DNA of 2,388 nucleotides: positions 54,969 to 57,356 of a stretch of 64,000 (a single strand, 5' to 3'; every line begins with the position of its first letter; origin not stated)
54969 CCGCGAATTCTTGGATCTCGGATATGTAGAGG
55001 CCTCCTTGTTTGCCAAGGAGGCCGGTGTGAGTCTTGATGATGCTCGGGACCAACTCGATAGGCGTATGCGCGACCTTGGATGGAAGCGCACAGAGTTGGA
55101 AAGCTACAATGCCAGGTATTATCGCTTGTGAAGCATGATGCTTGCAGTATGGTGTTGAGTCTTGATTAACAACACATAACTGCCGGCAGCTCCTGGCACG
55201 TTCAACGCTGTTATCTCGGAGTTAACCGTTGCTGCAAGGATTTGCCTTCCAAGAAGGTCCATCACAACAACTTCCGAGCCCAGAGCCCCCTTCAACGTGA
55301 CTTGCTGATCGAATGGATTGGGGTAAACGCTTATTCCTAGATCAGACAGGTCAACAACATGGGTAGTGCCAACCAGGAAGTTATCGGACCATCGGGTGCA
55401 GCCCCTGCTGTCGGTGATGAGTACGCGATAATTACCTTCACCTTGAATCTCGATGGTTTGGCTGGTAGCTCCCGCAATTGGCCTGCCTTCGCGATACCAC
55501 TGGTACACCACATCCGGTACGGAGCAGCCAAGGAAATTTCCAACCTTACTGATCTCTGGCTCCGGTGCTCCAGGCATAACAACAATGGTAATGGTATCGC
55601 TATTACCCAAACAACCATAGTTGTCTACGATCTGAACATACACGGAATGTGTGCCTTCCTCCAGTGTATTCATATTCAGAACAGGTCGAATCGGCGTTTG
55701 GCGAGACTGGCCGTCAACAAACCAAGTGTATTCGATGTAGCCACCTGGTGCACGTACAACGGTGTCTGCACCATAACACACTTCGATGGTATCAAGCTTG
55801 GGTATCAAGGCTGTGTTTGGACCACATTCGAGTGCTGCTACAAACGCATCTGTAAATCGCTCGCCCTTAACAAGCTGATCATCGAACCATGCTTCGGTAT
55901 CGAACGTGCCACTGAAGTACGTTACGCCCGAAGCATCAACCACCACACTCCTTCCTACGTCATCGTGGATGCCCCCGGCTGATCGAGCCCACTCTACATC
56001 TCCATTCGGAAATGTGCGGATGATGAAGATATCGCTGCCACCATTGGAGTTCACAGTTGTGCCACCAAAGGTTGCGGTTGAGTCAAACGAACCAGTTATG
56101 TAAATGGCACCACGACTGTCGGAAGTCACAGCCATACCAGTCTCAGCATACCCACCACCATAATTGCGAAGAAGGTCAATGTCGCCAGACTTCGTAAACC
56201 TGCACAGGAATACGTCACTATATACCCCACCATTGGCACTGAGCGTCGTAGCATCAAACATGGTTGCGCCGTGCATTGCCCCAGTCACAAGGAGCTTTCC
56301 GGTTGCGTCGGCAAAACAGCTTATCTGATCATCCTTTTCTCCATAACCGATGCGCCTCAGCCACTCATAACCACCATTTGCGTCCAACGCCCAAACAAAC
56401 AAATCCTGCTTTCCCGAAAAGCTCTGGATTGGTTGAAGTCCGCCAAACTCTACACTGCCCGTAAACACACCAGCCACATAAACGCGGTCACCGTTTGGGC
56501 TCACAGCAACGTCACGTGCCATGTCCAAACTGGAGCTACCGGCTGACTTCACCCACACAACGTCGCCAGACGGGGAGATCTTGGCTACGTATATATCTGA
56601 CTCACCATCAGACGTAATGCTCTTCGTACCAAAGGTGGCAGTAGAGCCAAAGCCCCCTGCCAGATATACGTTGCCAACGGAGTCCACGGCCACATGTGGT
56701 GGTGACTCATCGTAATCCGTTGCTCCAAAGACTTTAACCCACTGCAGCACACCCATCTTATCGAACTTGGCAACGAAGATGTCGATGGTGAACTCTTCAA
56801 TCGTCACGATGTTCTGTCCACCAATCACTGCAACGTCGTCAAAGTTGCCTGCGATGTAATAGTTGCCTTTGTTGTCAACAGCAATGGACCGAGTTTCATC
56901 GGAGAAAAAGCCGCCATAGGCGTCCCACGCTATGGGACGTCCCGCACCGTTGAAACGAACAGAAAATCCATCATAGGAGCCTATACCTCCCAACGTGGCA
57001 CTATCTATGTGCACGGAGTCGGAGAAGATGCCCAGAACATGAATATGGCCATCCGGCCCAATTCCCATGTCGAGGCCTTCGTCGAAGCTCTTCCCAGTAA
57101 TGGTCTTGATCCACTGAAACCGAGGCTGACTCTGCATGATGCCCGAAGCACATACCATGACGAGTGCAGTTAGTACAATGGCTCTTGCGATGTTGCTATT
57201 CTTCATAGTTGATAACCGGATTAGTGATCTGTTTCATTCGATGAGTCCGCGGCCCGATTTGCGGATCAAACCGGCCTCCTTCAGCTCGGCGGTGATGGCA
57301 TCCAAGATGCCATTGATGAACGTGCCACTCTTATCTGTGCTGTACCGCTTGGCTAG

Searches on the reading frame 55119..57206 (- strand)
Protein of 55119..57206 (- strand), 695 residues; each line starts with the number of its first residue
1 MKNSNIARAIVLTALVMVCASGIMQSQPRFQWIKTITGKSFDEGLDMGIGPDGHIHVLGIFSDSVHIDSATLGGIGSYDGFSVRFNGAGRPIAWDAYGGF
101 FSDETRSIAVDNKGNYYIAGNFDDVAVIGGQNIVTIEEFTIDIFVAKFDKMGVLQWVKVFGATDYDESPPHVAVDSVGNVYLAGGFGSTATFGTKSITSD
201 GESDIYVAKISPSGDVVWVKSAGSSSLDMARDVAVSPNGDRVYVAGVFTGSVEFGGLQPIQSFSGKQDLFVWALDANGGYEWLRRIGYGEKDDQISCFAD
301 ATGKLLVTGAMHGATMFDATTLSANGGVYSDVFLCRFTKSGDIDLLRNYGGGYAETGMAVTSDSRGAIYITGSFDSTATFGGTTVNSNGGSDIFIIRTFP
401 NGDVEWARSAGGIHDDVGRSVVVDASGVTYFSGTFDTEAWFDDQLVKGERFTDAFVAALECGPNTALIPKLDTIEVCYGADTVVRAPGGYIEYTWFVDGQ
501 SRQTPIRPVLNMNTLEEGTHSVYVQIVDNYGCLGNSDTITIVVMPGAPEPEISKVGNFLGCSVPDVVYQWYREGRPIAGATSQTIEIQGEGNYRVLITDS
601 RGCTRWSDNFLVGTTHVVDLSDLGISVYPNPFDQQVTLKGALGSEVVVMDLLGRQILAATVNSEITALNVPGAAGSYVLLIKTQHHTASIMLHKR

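Call 62: search_protein_families(library=pfam, proteins=[window:55119-57206:-], max_evalue=0.001)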
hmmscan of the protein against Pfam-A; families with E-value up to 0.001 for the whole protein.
window:55119-57206:- (695 aa): 4 families
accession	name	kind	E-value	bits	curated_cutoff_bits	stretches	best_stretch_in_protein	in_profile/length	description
PF06739.17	SBBP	-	6.4e-12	45.7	20.5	1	155-184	1-30/38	Beta-propeller repeat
PF18962.6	Por_Secre_tail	-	8e-05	23.3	27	1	627-687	1-68/75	Secretion system C-terminal sorting domain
PF19910.5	DUF6383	-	9.2e-05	23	23.7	1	634-671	19-56/74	Domain of unknown function (DUF6383)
PF06832.18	BiPBP_C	-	0.00047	20.4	26.8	0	567-603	45-84/90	Penicillin-Binding Protein C-terminus Family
